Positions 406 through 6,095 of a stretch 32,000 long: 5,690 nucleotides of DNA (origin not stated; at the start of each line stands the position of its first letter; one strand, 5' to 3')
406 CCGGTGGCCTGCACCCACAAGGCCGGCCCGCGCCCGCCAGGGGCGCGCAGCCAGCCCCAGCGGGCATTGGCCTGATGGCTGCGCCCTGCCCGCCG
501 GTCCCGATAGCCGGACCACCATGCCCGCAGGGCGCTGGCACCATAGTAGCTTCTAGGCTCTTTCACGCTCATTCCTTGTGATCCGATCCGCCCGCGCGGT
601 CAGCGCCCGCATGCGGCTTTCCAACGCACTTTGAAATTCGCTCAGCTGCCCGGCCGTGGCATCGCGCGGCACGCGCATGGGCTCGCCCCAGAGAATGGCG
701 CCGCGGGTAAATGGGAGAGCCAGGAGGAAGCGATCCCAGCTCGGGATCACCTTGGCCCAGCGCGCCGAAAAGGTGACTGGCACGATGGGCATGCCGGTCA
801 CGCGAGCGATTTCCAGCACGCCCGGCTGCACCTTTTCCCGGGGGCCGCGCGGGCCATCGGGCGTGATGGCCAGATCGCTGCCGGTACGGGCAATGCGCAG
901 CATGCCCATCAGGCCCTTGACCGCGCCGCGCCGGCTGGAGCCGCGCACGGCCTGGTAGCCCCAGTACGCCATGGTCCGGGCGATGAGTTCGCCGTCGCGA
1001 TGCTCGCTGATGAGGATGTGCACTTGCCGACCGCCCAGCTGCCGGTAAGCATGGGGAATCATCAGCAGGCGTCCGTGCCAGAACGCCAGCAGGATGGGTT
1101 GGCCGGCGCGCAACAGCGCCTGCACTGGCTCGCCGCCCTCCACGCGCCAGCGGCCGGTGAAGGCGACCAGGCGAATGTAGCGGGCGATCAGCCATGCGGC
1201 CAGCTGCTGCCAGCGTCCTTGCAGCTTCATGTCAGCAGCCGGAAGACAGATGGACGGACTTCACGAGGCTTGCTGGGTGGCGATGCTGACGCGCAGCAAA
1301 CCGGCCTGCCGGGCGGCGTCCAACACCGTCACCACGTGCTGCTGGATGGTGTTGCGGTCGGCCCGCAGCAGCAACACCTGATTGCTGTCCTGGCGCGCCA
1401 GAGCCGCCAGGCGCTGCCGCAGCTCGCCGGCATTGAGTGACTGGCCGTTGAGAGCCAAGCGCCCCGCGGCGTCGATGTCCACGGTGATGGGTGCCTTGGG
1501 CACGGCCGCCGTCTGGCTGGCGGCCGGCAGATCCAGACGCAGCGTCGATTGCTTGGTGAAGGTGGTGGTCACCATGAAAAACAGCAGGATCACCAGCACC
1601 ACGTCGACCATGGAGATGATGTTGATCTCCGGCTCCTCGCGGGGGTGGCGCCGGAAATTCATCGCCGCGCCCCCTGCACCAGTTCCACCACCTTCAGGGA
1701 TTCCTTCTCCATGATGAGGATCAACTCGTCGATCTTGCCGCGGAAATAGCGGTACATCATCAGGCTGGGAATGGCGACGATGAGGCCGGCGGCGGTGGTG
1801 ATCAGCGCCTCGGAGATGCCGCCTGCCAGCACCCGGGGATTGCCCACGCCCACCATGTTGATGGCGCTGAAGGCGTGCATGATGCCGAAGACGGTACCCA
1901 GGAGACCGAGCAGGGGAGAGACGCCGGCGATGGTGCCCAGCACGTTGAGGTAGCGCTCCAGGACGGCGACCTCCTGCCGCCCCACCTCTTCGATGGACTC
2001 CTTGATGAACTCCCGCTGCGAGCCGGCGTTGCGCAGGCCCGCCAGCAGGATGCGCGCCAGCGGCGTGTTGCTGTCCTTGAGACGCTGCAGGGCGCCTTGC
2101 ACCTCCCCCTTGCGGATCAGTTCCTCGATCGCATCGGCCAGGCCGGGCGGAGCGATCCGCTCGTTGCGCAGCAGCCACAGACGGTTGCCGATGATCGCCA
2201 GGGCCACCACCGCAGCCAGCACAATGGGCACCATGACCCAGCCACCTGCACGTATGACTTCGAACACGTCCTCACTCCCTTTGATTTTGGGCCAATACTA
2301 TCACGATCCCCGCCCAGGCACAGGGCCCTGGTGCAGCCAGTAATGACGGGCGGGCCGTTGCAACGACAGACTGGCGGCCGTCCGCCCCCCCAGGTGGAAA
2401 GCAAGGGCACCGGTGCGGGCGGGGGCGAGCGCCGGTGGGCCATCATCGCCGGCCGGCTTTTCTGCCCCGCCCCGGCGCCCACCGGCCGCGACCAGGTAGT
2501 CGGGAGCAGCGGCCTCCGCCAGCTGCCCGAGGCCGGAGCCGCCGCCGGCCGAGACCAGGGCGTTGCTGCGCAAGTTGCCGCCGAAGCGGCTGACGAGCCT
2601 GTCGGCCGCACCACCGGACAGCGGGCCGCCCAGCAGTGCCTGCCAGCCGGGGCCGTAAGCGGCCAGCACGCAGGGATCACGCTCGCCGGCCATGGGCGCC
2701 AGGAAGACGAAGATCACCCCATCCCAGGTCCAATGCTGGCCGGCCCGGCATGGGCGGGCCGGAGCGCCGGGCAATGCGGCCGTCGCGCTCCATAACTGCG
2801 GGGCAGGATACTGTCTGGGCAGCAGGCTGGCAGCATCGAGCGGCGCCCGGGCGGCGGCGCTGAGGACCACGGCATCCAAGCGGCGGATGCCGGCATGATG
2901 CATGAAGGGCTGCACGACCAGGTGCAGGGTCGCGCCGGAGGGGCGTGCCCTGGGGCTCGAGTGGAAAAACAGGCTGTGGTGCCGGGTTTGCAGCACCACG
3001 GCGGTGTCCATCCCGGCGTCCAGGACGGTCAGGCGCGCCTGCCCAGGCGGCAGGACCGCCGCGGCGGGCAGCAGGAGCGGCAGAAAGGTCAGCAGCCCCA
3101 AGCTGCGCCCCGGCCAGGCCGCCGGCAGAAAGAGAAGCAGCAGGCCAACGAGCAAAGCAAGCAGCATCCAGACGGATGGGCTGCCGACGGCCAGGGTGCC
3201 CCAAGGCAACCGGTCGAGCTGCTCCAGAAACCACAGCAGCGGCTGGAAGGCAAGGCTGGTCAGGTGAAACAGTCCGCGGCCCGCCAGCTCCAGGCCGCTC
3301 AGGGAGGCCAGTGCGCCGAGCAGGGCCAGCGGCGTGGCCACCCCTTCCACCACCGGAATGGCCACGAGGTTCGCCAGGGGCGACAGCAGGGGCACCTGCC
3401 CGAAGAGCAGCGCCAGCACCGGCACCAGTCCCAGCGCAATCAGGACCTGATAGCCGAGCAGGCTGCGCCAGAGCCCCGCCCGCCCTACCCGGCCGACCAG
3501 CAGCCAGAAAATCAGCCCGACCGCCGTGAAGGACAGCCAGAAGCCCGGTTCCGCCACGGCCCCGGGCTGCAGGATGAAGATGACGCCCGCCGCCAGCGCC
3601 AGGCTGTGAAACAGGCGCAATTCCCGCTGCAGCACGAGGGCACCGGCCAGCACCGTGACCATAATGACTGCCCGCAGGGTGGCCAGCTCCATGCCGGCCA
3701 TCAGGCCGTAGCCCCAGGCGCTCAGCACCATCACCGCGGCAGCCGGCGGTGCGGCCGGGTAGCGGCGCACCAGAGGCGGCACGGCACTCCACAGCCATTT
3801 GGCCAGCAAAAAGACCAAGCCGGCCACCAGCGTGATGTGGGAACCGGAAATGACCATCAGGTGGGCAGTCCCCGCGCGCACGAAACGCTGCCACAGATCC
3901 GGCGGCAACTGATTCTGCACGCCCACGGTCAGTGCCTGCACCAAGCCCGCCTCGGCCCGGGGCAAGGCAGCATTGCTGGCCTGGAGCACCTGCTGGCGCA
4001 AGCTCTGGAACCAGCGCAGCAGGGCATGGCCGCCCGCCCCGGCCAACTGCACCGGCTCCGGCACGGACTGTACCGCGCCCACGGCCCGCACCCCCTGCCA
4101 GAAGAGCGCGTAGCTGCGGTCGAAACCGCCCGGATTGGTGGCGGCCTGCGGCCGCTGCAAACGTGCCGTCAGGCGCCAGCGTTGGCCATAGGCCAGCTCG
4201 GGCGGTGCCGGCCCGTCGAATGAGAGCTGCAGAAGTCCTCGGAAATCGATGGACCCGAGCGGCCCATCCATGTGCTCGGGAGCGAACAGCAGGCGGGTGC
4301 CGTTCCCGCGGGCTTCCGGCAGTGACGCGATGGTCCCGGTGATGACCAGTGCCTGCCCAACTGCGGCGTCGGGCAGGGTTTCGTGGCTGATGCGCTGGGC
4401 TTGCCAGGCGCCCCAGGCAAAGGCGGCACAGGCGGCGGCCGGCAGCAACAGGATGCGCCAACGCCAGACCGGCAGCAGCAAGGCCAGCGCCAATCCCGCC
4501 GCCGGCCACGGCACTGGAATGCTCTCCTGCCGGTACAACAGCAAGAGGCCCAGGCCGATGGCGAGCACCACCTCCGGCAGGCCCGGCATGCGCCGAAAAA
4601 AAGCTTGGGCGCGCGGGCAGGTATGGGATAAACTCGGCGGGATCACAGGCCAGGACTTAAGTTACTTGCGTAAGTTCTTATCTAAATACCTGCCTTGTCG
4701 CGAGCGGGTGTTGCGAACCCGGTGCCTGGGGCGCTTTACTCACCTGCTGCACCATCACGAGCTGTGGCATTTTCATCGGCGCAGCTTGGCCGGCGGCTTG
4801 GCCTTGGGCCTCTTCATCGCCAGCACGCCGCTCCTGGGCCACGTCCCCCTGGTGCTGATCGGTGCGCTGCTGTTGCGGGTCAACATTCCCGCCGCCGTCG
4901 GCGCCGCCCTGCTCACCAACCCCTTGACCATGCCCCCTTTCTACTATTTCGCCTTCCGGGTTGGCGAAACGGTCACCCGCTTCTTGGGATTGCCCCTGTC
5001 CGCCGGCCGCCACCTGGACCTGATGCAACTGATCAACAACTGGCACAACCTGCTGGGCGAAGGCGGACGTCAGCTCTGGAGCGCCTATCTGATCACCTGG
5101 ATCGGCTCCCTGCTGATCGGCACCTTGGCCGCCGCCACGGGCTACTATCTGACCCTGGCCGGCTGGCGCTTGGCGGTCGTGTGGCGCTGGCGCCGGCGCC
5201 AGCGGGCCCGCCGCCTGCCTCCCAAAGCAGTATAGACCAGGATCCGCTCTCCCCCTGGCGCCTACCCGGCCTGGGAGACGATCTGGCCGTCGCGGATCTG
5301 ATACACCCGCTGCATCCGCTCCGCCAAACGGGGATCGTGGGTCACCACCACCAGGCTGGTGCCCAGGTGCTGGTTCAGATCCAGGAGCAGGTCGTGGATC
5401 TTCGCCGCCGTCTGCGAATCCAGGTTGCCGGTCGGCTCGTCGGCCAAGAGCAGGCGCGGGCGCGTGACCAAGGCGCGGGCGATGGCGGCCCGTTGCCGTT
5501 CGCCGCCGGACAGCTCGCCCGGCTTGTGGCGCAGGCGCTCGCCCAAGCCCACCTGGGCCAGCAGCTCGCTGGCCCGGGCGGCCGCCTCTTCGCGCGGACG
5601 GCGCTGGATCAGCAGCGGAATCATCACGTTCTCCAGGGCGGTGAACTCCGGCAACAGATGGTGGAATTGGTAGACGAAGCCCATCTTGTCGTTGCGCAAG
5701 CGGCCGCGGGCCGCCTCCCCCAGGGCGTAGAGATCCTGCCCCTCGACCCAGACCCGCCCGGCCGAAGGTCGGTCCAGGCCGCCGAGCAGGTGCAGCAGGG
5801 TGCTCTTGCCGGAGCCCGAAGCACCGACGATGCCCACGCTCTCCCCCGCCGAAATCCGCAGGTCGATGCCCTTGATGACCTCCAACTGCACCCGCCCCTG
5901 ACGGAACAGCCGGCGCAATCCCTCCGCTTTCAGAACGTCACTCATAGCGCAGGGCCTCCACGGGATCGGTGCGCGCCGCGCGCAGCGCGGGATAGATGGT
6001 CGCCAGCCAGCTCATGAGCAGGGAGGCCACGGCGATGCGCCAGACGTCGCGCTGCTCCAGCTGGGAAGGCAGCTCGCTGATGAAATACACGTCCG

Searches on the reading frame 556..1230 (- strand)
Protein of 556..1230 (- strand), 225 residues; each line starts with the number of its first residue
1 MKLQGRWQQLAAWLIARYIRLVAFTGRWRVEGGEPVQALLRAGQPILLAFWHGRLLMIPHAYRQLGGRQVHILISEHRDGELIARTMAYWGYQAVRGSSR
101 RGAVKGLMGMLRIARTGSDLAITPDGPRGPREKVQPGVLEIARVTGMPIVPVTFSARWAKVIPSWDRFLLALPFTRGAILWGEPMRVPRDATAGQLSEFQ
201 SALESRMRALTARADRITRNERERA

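Call 13: search_protein_families(library=pfam, proteins=[window:556-1230:-], max_evalue=0.001)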
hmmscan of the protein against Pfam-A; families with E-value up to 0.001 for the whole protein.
window:556-1230:- (225 aa): 1 family
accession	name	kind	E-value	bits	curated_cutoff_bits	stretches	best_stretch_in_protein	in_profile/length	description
PF04028.18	DUF374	-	1.8e-27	95.1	26.8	1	67-131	5-69/69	Domain of unknown function (DUF374)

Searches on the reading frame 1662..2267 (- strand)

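Call 13: search_protein_families(library=pfam, proteins=[window:1662-2267:-], max_evalue=0.001)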
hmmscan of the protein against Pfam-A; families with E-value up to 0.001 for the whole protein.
window:1662-2267:- (202 aa): 1 family
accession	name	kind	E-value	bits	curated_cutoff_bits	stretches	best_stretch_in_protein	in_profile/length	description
PF01618.21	MotA_ExbB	-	3.9e-37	127.3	22.9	1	66-187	2-126/127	MotA/TolQ/ExbB proton channel family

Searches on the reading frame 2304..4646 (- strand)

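Call 13: search_protein_families(library=pfam, proteins=[window:2304-4646:-], max_evalue=0.001)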
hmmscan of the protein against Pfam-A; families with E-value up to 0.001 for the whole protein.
window:2304-4646:- (781 aa): 2 families
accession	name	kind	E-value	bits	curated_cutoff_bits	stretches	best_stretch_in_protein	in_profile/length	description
PF03772.21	Competence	-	1.4e-57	195.5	23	1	239-510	1-268/270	Competence protein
PF13567.11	DUF4131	-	5.8e-31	107.9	31.6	1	43-195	3-162/165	Domain of unknown function (DUF4131)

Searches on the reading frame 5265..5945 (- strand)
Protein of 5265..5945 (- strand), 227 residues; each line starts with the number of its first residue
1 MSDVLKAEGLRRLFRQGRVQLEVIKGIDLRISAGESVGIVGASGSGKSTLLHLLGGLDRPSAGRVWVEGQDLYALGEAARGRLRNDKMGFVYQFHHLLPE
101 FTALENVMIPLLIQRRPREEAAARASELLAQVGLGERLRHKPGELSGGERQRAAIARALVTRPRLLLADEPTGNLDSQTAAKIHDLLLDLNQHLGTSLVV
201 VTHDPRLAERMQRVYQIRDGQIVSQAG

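Call 13: search_protein_families(library=pfam, proteins=[window:5265-5945:-], max_evalue=0.001)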
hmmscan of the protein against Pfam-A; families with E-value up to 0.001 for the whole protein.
window:5265-5945:- (227 aa): 3 families
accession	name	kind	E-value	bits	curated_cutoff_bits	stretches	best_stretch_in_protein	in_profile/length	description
PF00005.33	ABC_tran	-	1.1e-35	123.6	25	1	25-172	2-136/137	ABC transporter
PF13304.12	AAA_21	-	1.4e-06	29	27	0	142-207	235-302/304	AAA domain, putative AbiEii toxin, Type IV TA system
PF02463.25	SMC_N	-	1.8e-05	24.7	40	0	137-219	135-213/220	RecF/RecN/SMC N terminal domain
